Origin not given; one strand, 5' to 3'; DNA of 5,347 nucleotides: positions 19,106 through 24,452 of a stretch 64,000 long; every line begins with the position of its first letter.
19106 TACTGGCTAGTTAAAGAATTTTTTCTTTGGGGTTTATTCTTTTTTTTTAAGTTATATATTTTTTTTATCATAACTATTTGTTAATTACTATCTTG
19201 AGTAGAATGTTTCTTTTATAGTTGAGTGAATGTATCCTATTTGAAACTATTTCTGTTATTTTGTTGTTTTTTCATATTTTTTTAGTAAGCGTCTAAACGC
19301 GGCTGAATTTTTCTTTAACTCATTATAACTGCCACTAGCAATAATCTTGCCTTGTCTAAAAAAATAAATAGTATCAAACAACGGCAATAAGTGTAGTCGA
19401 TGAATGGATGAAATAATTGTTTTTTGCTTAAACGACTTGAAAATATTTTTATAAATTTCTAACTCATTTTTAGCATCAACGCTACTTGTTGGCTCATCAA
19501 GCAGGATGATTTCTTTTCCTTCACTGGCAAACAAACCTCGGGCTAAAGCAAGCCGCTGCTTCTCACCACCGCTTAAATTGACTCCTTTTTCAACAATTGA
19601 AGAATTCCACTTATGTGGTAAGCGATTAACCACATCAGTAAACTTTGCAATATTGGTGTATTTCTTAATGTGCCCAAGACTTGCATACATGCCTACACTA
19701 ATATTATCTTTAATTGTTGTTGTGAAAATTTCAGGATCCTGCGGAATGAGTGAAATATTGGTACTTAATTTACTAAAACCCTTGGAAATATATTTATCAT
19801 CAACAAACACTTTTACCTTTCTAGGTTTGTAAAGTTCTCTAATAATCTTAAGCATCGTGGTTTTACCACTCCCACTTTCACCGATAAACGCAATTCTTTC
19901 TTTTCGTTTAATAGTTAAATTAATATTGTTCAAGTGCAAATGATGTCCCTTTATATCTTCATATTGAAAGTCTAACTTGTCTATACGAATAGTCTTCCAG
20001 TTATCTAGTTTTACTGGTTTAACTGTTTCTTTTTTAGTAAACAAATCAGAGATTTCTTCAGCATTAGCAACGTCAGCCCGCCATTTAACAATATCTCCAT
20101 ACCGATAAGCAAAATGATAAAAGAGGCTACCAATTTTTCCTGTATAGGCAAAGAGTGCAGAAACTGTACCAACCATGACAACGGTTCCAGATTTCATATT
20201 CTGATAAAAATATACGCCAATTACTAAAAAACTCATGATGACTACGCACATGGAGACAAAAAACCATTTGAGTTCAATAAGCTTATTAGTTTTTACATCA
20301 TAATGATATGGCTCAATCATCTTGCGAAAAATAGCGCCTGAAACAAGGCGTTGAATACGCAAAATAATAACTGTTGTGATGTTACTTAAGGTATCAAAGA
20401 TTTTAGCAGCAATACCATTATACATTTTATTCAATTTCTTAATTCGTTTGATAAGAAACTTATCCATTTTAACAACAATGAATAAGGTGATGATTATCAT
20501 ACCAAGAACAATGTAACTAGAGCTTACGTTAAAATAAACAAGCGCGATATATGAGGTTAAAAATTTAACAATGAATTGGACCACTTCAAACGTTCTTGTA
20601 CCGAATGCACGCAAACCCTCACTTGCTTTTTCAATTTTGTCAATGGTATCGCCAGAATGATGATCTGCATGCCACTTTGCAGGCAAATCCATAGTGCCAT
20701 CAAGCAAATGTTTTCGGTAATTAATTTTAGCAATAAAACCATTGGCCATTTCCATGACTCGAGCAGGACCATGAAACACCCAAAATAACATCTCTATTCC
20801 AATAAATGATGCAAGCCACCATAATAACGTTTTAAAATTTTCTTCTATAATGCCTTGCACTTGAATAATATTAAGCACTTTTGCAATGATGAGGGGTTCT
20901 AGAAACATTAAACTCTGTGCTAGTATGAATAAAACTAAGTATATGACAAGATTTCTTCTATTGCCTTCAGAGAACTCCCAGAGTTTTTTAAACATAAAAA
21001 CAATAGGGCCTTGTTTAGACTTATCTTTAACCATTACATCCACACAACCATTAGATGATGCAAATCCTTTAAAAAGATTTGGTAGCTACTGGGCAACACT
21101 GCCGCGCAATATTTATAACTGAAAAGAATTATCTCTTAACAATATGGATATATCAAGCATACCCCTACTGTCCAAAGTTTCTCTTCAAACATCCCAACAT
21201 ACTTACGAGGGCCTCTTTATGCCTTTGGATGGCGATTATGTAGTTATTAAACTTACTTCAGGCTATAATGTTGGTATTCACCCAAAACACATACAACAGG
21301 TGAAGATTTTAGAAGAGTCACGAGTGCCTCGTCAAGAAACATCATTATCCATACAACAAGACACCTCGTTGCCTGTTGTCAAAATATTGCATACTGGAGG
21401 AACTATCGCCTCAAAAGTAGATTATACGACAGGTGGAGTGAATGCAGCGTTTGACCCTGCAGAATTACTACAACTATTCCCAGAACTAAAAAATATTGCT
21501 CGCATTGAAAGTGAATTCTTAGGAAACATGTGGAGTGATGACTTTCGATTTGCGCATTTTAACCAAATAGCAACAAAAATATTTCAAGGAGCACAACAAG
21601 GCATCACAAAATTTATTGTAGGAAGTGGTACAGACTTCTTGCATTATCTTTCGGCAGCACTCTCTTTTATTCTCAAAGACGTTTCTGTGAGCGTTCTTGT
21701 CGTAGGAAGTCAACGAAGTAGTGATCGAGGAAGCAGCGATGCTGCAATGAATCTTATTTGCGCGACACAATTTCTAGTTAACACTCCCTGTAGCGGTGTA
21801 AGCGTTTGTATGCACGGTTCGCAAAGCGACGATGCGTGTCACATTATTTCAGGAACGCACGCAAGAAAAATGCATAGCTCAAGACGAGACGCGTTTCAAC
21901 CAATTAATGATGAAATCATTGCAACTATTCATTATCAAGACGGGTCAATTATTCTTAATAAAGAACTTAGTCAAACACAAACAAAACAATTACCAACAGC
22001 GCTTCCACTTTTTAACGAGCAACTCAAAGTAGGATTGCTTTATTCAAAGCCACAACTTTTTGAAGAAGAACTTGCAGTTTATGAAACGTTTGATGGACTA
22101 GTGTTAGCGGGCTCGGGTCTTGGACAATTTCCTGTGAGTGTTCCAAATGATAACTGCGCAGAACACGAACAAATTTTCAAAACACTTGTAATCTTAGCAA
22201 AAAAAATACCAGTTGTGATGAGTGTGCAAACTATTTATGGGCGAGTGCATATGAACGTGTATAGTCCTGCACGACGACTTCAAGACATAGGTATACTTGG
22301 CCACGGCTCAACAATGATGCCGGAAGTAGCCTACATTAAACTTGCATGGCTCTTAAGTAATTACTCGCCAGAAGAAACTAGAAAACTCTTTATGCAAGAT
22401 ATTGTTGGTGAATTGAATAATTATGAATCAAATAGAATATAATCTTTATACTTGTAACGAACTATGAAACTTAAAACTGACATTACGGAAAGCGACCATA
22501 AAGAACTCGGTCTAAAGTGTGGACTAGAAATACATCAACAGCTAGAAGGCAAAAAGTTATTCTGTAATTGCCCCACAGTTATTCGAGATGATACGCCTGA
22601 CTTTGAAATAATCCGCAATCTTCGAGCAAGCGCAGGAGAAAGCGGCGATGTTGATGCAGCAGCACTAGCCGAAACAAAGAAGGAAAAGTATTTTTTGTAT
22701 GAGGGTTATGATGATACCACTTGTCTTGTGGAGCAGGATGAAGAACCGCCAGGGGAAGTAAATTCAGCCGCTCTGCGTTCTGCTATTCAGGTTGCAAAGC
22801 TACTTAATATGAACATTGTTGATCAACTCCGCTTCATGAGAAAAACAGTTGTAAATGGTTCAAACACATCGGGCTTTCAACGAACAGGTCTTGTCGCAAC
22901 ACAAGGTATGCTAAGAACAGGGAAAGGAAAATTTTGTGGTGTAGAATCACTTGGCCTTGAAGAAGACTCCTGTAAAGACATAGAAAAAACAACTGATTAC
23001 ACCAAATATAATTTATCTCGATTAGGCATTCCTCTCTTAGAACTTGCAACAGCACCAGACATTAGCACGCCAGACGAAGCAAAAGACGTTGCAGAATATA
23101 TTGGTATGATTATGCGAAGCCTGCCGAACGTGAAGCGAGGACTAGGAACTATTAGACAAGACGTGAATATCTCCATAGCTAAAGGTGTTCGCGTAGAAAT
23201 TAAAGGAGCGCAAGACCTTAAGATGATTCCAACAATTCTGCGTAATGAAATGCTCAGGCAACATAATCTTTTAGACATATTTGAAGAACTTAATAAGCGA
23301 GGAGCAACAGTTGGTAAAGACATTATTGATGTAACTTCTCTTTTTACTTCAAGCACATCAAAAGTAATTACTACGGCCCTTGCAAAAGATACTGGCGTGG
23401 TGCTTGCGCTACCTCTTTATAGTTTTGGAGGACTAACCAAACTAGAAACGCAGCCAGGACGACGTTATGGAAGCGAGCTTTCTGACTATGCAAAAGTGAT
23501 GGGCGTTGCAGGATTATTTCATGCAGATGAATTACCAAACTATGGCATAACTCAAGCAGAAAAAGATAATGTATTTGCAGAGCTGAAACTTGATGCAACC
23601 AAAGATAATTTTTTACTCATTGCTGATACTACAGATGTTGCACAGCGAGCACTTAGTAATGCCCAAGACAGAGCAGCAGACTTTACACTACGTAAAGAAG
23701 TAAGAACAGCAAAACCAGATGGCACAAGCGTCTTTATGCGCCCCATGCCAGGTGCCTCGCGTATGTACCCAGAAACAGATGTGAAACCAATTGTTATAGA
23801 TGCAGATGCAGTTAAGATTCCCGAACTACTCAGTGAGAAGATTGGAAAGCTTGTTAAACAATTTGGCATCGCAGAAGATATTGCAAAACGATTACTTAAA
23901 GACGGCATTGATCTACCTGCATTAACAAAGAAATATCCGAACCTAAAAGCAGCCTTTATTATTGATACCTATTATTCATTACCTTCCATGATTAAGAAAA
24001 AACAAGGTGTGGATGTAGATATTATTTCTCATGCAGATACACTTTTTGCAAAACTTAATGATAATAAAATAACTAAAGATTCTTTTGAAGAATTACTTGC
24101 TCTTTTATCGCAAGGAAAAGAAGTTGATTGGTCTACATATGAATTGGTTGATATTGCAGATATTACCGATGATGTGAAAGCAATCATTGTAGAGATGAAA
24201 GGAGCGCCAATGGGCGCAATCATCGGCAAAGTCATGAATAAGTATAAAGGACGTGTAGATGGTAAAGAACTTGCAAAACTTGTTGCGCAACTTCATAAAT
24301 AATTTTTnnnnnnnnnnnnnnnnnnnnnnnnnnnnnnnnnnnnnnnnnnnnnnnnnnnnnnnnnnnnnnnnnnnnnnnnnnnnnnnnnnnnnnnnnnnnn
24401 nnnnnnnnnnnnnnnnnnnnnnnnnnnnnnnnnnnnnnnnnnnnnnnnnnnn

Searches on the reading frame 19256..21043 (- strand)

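Call 31: search_protein_families(library=pfam, proteins=[window:19256-21043:-], max_evalue=0.001)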
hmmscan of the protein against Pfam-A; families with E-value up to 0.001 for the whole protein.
window:19256-21043:- (595 aa): 3 families
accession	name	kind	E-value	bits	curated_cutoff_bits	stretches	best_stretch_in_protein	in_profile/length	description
PF00005.33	ABC_tran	-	2.8e-26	93.2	25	1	371-520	1-137/137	ABC transporter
PF00664.28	ABC_membrane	-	8.4e-12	45.8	28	1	32-298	1-270/274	ABC transporter transmembrane region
PF13304.12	AAA_21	-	4.1e-05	24.2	27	0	385-467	3-77/304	AAA domain, putative AbiEii toxin, Type IV TA system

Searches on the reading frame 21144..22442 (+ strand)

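Call 7: search_protein_families(library=pfam, proteins=[window:21144-22442:+], max_evalue=0.1)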
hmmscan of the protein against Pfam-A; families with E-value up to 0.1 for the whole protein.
window:21144-22442:+ (432 aa): 3 families
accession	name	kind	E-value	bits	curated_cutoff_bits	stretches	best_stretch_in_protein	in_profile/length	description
PF00710.25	Asparaginase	-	1.9e-44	151.9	22.5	1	79-273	2-189/193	Asparaginase, N-terminal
PF17763.6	Asparaginase_C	-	1e-15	58.2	34.6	1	302-416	8-114/114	Glutaminase/Asparaginase C-terminal domain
PF18195.6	GatD_N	-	3.4e-11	42.8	25.7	1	10-56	5-54/54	GatD N-terminal domain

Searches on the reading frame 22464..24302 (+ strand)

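Call 7: search_protein_families(library=pfam, proteins=[window:22464-24302:+], max_evalue=0.1)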
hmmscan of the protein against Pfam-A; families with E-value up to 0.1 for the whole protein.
window:22464-24302:+ (612 aa): 4 families
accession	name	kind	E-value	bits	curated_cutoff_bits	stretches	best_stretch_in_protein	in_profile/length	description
PF02934.20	GatB_N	-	1.2e-51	175.9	23.4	1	18-450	2-276/277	GatB/GatE catalytic domain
PF02938.19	GAD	-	1.2e-07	32.3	23.4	1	305-397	4-95/95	GAD domain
PF09424.15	YqeY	-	0.0037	17.8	27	1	567-609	96-141/143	Yqey-like protein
PF02637.23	GatB_Yqey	-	0.0037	17.6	27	1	523-609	44-146/148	GatB domain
